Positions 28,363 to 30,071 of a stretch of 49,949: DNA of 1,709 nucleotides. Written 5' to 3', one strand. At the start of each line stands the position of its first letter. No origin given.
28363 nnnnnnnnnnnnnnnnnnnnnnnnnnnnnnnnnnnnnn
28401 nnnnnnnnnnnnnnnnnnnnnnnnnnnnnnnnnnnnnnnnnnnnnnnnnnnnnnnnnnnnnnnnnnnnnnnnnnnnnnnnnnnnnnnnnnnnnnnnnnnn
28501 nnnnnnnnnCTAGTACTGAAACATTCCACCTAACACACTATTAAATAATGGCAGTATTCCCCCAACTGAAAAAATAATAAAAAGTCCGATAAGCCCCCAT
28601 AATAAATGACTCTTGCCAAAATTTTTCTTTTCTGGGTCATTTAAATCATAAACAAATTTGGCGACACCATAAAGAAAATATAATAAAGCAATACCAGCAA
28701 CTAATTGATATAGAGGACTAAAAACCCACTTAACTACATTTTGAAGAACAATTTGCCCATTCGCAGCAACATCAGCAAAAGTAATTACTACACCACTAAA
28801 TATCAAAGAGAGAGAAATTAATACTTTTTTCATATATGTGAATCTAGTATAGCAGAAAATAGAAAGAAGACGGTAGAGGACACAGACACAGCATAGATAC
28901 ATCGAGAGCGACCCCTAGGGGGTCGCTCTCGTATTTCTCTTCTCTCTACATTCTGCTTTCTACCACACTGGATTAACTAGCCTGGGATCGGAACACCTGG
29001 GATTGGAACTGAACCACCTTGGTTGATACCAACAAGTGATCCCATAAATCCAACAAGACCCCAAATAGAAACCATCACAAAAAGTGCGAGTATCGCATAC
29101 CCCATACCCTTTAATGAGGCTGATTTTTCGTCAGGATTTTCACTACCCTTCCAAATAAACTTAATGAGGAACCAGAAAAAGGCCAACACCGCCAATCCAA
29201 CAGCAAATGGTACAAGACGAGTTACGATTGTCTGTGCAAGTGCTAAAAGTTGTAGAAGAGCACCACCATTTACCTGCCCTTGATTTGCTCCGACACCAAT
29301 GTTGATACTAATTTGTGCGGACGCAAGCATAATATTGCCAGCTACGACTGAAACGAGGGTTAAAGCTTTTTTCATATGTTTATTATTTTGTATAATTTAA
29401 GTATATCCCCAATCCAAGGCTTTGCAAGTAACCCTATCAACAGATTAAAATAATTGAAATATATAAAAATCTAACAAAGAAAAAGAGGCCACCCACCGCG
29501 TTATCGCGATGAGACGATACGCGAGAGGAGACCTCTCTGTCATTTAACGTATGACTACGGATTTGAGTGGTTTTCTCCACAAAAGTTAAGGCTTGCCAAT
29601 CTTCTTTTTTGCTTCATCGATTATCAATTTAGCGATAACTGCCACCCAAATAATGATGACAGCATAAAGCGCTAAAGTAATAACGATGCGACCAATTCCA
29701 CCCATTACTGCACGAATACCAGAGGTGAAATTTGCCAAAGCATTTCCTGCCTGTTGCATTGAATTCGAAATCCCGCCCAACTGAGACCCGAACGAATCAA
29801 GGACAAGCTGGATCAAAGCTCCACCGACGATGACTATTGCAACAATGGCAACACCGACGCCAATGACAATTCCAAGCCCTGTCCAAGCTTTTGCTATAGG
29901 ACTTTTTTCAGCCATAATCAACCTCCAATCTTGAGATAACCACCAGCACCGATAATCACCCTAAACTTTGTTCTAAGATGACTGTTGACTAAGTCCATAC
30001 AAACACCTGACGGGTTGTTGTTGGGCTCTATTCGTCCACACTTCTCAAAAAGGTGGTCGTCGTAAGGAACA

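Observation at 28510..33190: Cluster of four VirB2/TrbC-like pilin-like genes (five modules) with no secretion or pilus ATPase in sight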

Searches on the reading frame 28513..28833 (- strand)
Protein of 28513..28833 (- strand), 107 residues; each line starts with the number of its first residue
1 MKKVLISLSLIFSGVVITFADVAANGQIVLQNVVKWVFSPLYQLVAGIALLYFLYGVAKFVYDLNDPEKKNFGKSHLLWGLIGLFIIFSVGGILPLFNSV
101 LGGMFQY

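Call 3: search_protein_families(library=pfam, max_evalue=1, proteins=[window:28513-28833:-])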
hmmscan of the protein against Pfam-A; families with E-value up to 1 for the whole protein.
seq(107 aa): 2 families
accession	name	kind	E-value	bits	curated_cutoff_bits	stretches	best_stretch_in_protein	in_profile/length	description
PF18895.5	T4SS_pilin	-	3.2e-08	33.9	26.6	1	33-94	8-68/71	Type IV secretion system pilin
PF04956.18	TrbC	-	0.5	11.1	27.9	0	3-93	10-94/98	TrbC/VIRB2 pilin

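Call 4: search_protein_families(library=ncbifam, max_evalue=1, proteins=[window:28513-28833:-])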
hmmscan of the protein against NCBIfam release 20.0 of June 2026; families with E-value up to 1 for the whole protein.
seq(107 aa): 5 families
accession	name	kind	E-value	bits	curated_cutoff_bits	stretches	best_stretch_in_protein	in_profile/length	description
NF045849.1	ICE_MMCAP2_0565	equivalog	1.8e-07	30.7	40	1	30-98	9-77/80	Mbov_0395 family pilin-like conjugal transfer protein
TIGR01583.1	formate-DH-gamm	equivalog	0.065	13.2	115.85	1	5-53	18-66/204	formate dehydrogenase subunit gamma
NF038018.1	qmoC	equivalog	0.072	12.5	300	1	18-80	130-196/360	quinone-interacting membrane-bound oxidoreductase complex subunit QmoC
NF045962.1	MAG2810_fam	equivalog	0.27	10.2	175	1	19-95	33-107/394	MAG2810 family protein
TIGR04286.1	MSEP-CTERM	equivalog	0.55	8.1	150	1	27-94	161-227/920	MSEP-CTERM sorting domain-containing protein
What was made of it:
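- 28510..28833 (-): Gene A: smallest and most conserved pilin module (107 aa). TATACT lies 12 nt upstream (28846-28851). Its stop codon abuts the glyS start. PF18895 33.9 bits and NCBIfam NF045849 E 1.8e-7 (calls 3, 4).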

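Call 51: find_homologous_proteins(query=window:28513-28833:-)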
Query seq(107 aa) (107 aa): 129 proteins with E <= 0.001 among 142 candidates; the best 120 are listed.
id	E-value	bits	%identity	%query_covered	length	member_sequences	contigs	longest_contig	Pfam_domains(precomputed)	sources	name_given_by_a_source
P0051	3.9e-56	206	91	100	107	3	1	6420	PF18895.6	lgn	-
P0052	8.8e-45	169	75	100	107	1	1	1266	PF18895.6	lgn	-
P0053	1.7e-39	152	68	100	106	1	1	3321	PF18895.6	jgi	jgi:hypothetical protein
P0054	6.6e-38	147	62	97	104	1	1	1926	PF18895.6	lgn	-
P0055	1.9e-37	146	72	86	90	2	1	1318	PF18895.6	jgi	jgi:hypothetical protein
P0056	4.2e-37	145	65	100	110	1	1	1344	PF18895.6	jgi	jgi:hypothetical protein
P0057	4.5e-36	141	66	100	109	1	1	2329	PF18895.6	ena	-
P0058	5.1e-35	138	63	100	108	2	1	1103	PF18895.6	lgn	-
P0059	4.2e-34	135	70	78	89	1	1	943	PF18895.6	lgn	-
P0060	4.5e-34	135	70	83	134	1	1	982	PF18895.6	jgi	jgi:hypothetical protein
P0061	5.1e-34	135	68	81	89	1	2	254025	PF18895.6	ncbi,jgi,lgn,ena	ncbi:MAG: hypothetical protein WCT07_02440 [Candidatus Paceibacterota bacterium]|jgi:hypothetical pr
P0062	3.8e-33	132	70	78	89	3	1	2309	PF18895.6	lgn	-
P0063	4.5e-33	132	66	82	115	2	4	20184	PF18895.6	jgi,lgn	jgi:hypothetical protein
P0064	9.6e-33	131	73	78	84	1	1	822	PF18895.6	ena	-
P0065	1.4e-32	130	67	79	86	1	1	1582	PF18895.6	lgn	-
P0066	1.4e-32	130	69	78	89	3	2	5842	PF18895.6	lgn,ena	-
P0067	3.0e-32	129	72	78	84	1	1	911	PF18895.6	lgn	-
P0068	3.3e-32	129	69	78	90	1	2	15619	PF18895.6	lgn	-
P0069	5.5e-32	128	67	81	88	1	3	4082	PF18895.6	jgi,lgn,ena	-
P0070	6.5e-32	128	72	78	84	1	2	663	PF18895.6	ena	-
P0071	9.5e-32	127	67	78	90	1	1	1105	PF18895.6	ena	-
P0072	1.3e-31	127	71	79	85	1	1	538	PF18895.6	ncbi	-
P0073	1.3e-31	127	58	100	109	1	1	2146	PF18895.6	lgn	-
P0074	2.1e-31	126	54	100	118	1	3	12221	PF18895.6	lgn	-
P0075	2.6e-31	126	60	78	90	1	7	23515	PF18895.6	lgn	-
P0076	2.8e-31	126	70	78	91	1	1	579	PF18895.6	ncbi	-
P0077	2.9e-31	126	72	76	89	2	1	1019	PF18895.6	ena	-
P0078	3.0e-31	126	54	100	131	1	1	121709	PF18895.6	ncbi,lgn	-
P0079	3.7e-31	125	69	78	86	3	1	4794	PF18895.6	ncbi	-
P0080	3.8e-31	125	71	78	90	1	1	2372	PF18895.6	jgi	jgi:hypothetical protein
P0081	6.5e-31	125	72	78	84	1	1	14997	PF18895.6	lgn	-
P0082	7.1e-31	125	63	82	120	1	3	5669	PF18895.6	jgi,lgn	jgi:hypothetical protein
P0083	8.2e-31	124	67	78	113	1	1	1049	PF18895.6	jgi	jgi:hypothetical protein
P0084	1.2e-30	124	70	78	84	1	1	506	PF18895.6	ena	-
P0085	1.9e-30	123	69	78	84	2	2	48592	PF18895.6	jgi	jgi:hypothetical protein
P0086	2.0e-30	123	64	80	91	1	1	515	PF18895.6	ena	-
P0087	2.0e-30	123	66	79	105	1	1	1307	PF18895.6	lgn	-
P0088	2.1e-30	123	69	78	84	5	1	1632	PF18895.6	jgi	jgi:hypothetical protein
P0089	2.2e-30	123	69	78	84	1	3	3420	PF18895.6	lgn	-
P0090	2.4e-30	123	56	99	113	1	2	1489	PF18895.6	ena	-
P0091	3.3e-30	122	72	78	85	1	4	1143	PF18895.6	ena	-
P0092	3.5e-30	122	69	78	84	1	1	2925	PF18895.6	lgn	-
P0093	3.7e-30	122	68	77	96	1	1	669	PF18895.6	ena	-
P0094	4.3e-30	122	70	78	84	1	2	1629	PF18895.6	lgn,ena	-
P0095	4.5e-30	122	69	78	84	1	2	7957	PF18895.6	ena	-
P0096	5.7e-30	122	68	77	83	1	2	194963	PF18895.6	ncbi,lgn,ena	-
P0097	6.5e-30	121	66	78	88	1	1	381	PF18895.6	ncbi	-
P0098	7.9e-30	121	69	78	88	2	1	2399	PF18895.6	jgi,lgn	jgi:hypothetical protein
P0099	8.2e-30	121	67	77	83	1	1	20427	PF18895.6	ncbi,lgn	-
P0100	9.0e-30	121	67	78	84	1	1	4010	PF18895.6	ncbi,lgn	-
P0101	9.6e-30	121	70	74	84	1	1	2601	PF18895.6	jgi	jgi:hypothetical protein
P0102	1.2e-29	121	69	78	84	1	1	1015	PF18895.6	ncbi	-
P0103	1.6e-29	120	67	77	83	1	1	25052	PF18895.6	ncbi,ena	-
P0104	1.6e-29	120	69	78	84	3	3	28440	PF18895.6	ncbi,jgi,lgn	jgi:hypothetical protein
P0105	1.6e-29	120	66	77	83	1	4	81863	PF18895.6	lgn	-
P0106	1.6e-29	120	67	77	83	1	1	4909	PF18895.6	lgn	-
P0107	1.7e-29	120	66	79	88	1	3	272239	PF18895.6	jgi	jgi:hypothetical protein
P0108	1.7e-29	120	65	78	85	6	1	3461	PF18895.6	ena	-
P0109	2.0e-29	120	60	82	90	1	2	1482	PF18895.6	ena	-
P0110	2.0e-29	120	67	78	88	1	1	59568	PF18895.6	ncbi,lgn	-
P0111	2.1e-29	120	66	78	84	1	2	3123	PF18895.6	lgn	-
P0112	2.1e-29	120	67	78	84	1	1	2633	PF18895.6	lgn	-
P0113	2.5e-29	120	66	75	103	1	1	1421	PF18895.6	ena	-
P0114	2.7e-29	119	64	79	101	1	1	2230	PF18895.6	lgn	-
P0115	3.0e-29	119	70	75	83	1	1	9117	PF18895.6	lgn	-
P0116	3.1e-29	119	69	75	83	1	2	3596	PF18895.6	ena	-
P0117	3.2e-29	119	69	78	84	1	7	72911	PF18895.6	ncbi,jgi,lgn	jgi:hypothetical protein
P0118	3.3e-29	119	66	77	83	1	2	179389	PF18895.6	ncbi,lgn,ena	-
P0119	3.3e-29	119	67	77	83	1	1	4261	PF18895.6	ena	-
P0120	4.0e-29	119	69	75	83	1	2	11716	PF18895.6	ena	-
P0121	4.0e-29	119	65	77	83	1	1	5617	PF18895.6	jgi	jgi:hypothetical protein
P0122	5.0e-29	119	67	77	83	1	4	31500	PF18895.6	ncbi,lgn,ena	-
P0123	6.7e-29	118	66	77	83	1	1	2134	PF18895.6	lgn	-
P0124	7.4e-29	118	66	78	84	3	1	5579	PF18895.6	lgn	-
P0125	8.8e-29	118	68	73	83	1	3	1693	PF18895.6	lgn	-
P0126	1.0e-28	118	64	78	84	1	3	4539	PF18895.6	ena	-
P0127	1.1e-28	117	66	78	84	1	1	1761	PF18895.6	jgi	jgi:hypothetical protein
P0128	1.6e-28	117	65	75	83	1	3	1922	PF18895.6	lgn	-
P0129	1.8e-28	117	66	78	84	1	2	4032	PF18895.6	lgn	-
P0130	1.9e-28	117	67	78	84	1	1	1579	PF18895.6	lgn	-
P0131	4.7e-28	115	66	78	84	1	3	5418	PF18895.6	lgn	-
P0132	5.0e-28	115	64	76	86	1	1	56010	PF18895.6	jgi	jgi:hypothetical protein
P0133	5.3e-28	115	62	77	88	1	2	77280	PF18895.6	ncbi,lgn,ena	-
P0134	5.5e-28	115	64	76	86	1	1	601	PF18895.6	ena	-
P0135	7.5e-28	115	66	78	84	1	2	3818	PF18895.6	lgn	-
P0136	7.9e-28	115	68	76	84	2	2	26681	PF18895.6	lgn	-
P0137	8.1e-28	115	67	73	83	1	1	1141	PF18895.6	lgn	-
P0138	9.5e-28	115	65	75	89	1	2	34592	PF18895.6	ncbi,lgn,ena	-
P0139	1.4e-27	114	67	77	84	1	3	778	PF18895.6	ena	-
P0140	1.5e-27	114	63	76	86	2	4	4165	PF18895.6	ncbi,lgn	-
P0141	1.5e-27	114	66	74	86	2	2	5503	PF18895.6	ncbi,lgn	-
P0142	2.3e-27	113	64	78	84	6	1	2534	PF18895.6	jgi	jgi:hypothetical protein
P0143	2.6e-27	113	61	78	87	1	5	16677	PF18895.6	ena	-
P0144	2.7e-27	113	68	75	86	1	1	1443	PF18895.6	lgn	-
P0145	3.2e-27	113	62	76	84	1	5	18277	PF18895.6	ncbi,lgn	-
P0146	3.2e-27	113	63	78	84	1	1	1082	PF18895.6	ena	-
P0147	4.8e-27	112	66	77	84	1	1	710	PF18895.6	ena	-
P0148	5.7e-27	112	66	78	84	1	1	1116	PF18895.6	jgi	jgi:hypothetical protein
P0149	6.1e-27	112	52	100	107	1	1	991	PF18895.6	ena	-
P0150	1.2e-26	111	59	78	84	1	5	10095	PF18895.6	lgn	-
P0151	1.3e-26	111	64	78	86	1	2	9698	PF18895.6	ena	-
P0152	1.6e-26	111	64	75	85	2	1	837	PF18895.6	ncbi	-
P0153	1.8e-26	110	59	76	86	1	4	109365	PF18895.6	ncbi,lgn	-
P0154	1.9e-26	110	64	79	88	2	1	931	PF18895.6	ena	-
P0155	2.5e-26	110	61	77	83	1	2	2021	PF18895.6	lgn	-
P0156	3.9e-26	109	62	76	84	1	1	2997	PF18895.6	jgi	jgi:hypothetical protein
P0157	6.4e-26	109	62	73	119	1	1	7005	PF18895.6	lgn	-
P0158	7.2e-26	108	66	77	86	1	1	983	PF18895.6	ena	-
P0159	1.1e-25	108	65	78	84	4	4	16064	PF18895.6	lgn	-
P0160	1.3e-25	108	58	78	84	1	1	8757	PF18895.6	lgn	-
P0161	3.1e-25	106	58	79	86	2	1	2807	PF18895.6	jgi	jgi:hypothetical protein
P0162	3.2e-25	106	59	77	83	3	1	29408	PF18895.6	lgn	-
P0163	4.1e-25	106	64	78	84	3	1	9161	PF18895.6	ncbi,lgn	-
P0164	5.3e-25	106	64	63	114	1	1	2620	PF18895.6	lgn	-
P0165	6.9e-25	105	60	79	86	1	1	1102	PF18895.6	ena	-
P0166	1.1e-24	105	49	100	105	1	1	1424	PF18895.6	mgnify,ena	mgnify:CR=1 FL=1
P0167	1.8e-24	104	49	97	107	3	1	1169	PF18895.6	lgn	-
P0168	2.7e-24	103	54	78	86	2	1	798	PF18895.6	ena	-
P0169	5.4e-24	102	61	72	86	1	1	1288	PF18895.6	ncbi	-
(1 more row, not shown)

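Call 53: find_encoding_contigs(protein=P0107, flank=10000, max_places=1)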
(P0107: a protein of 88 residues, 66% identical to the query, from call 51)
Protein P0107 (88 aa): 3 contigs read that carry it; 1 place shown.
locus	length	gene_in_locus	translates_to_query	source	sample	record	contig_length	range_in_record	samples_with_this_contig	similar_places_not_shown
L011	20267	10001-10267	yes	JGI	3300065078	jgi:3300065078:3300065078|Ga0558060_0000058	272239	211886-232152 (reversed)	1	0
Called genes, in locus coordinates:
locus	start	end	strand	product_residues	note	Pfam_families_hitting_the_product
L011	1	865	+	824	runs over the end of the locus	PF00521:DNA_topoisoIV, PF03989:DNA_gyraseA_C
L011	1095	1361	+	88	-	-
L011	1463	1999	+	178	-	-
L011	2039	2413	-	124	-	-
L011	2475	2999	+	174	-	PF01135:PCMT (weak), PF05175:MTS, PF13489:Methyltransf_23, PF01209:Ubie_methyltran, PF13847:Methyltransf_31, PF08241:Methyltransf_11, PF08242:Methyltransf_12, PF13649:Methyltransf_25, +2 more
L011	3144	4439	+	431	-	PF01547:SBP_bac_1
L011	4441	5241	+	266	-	-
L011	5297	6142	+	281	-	-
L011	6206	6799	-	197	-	-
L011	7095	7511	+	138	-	-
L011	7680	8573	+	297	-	-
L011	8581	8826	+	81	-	-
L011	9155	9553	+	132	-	-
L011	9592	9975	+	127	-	-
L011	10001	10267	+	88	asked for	PF18895:T4SS_pilin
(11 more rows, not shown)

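Call 54: find_encoding_contigs(protein=P0078, flank=10000, max_places=1)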
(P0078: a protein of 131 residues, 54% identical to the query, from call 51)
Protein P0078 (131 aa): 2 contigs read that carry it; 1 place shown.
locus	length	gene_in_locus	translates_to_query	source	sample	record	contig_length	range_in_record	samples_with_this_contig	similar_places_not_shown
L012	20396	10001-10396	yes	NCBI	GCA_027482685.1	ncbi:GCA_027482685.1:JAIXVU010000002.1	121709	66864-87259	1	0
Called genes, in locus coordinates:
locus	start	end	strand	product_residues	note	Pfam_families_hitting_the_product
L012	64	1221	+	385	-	PF00188:CAP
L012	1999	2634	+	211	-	PF13483:Lactamase_B_3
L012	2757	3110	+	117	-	-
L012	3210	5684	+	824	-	PF00521:DNA_topoisoIV, PF03989:DNA_gyraseA_C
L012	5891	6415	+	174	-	PF01209:Ubie_methyltran, PF05175:MTS, PF13489:Methyltransf_23, PF06325:PrmA, PF13847:Methyltransf_31, PF08241:Methyltransf_11, PF08242:Methyltransf_12, PF13649:Methyltransf_25, +3 more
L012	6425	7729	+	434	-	-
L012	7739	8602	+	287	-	PF18895:T4SS_pilin (faint)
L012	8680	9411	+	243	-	-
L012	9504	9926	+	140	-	PF18895:T4SS_pilin (faint)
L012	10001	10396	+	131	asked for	PF18895:T4SS_pilin (weak)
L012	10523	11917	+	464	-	PF00587:tRNA-synt_2b, PF03129:HGTP_anticodon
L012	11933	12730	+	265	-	-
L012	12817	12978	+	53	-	PF00471:Ribosomal_L33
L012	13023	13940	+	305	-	-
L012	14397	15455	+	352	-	PF00044:Gp_dh_N, PF02800:Gp_dh_C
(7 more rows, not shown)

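Call 63: predict_structure(alignment_id=A4)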
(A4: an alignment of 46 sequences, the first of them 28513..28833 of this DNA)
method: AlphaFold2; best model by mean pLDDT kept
length: 107 residues; sequences in the alignment: 46
mean_pLDDT: 82.5   pTM: 0.58
mean pLDDT of the five models: 82.5, 81.3, 80.4, 79.9, 79.7
residues with pLDDT >= 90: 35; 70-90: 57; 50-70: 15; < 50: 0
segments of 3 or more residues with pLDDT < 50: none
pLDDT, mean of each block of 10 residues (from residue 1): 69 71 82 87 92 94 86 91 90 74 67
secondary structure, 60 per line:
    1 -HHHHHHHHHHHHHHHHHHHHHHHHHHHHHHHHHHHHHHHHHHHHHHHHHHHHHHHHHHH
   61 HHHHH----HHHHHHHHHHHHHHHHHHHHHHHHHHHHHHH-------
elements in order: H2-65 H70-100
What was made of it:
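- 28510..28833 (-): AF2 hairpin with pLDDT 82.5 (call 63).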

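Call 66: fold_search(model_id=the predicted structure, library=pdb)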
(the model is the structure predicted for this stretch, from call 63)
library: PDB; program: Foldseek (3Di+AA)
matches with E <= 10: 134; with E <= 0.001: 0
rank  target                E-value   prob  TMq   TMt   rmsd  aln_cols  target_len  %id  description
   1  4o9p_B                8.1e-01  0.57  0.34  0.16   7.4        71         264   17  Crystal structure of Thermus thermophilis transhydrogeanse domain II dimer SeMet derivative (released 2014-06-11)
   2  4o9t_B                1.0e+00  0.51  0.34  0.16   7.4        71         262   17  Mechanism of transhydrogenase coupling proton translocation and hydride transfer (released 2014-06-11)
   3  4o93_B                1.3e+00  0.44  0.34  0.16   7.4        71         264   17  Crystal structure of Thermus thermophilis transhydrogeanse domain II dimer (released 2014-12-31)
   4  4o93_D                1.7e+00  0.35  0.32  0.15   7.4        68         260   16  Crystal structure of Thermus thermophilis transhydrogeanse domain II dimer (released 2014-12-31)
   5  5uni_B                1.9e+00  0.35  0.34  0.16   7.4        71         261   17  Critical role of water molecules for proton translocation of the membrane-bound transhydrogenase (released 2017-05-10)
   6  7c7e                  1.9e+00  0.23  0.32  0.25  12.8        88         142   11  Crystal structure of C terminal domain of Escherichia coli DgoR (released 2021-01-20)
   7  3zx6_A                2.0e+00  0.28  0.41  0.17   7.6       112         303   13  Structure of Hamp(AF1503)-Tsr fusion - Hamp (A291V) mutant (released 2012-02-29)
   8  4o9u_B                2.2e+00  0.35  0.37  0.11   6.8        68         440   18  Mechanism of transhydrogenase coupling proton translocation and hydride transfer (released 2015-01-28)
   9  7w7z                  2.3e+00  0.12  0.27  0.22  17.5        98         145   10  Crystal Structure of human Focal Adhesion Targeting (FAT) domain of the Focal Adhesion Kinase (released 2022-12-21)
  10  6ixv_A                2.8e+00  0.09  0.26  0.15  12.5       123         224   14  Crystal structure of SH3BP5-Rab11a (released 2019-03-20)
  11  4o9p_D                3.1e+00  0.21  0.33  0.15   7.4        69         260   16  Crystal structure of Thermus thermophilis transhydrogeanse domain II dimer SeMet derivative (released 2014-06-11)
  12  6s1k_E                3.3e+00  0.54  0.62  0.65   2.7        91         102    9  E. coli Core Signaling Unit, carrying QQQQ receptor mutation (released 2020-01-22)
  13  1a91_MODEL_1_A        3.3e+00  0.33  0.45  0.56   3.8        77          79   14  SUBUNIT C OF THE F1FO ATP SYNTHASE OF ESCHERICHIA COLI; NMR, 10 STRUCTURES (released 1998-07-01)
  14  9a72_A                3.8e+00  0.44  0.58  0.25   3.4        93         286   13  Integrative model of YFMS-CHEW by crosslinking MS and deep learning (released 2024-09-18)
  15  7p3r_A                3.8e+00  0.16  0.39  0.16   6.3        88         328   12  Helical structure of the toxin MakA from Vibrio cholera (released 2022-02-23)
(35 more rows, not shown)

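Call 98: search_dna_similar(query=window:28513-28833:-, collection=plasmids, mode=protein, max_evalue=1, max_rows=15)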
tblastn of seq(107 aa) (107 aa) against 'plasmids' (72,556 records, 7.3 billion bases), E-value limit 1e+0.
No match.
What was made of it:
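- Tried and rejected: tblastn of A against plasmids: no match (call 98).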

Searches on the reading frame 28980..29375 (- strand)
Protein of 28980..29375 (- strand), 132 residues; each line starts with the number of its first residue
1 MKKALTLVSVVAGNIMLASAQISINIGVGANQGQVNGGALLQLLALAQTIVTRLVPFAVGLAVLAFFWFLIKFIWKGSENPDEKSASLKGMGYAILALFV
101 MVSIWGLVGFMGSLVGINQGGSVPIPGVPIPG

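Call 3: search_protein_families(library=pfam, max_evalue=1, proteins=[window:28980-29375:-])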
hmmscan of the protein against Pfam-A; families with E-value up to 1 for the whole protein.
seq(132 aa): 1 family
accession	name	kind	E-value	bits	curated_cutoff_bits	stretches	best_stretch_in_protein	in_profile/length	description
PF18895.5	T4SS_pilin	-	8.2e-06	26.2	26.6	1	46-110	8-70/71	Type IV secretion system pilin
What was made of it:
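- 28977..29375 (-): Gene B: single pilin module with a conserved Pro-rich C-terminal tail (132 aa). Candidate major subunit. PF18895 26.2 bits (call 3).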

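Call 4: search_protein_families(library=ncbifam, max_evalue=1, proteins=[window:28980-29375:-])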
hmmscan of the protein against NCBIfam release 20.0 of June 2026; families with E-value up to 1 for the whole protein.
seq(132 aa): 2 families
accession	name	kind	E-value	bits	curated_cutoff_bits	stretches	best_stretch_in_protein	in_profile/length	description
NF045848.1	MMCAP2_0566_fam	domain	0.0019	17.5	90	1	48-111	55-120/322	MMCAP2_0566 family conjugal transfer protein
NF045849.1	ICE_MMCAP2_0565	equivalog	0.005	16.5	40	1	56-110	19-75/80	Mbov_0395 family pilin-like conjugal transfer protein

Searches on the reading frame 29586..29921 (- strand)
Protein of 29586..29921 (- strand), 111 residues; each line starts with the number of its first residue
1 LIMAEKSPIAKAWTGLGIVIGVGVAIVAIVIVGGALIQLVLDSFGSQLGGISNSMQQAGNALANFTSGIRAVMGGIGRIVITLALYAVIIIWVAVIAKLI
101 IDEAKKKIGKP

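Call 3: search_protein_families(library=pfam, max_evalue=1, proteins=[window:29586-29921:-])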
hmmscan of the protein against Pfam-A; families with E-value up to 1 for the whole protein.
window:29586-29921:- (111 aa): 0 families

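Call 4: search_protein_families(library=ncbifam, max_evalue=1, proteins=[window:29586-29921:-])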
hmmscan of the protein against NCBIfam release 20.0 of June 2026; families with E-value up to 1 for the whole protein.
window:29586-29921:- (111 aa): 1 family
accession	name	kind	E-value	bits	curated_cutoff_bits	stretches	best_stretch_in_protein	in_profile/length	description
NF004726.0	PRK06073.1-1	equivalog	0.16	12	150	1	19-95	7-72/129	NADH dehydrogenase subunit A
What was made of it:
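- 29586..29915 (-): Gene X1: small two-TM membrane protein without a signal peptide (109 aa). Its SD-led ATG (29913-29915) lies 2 nt downstream of the X2 stop codon (29918-29920). No family hit (calls 3, 4).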
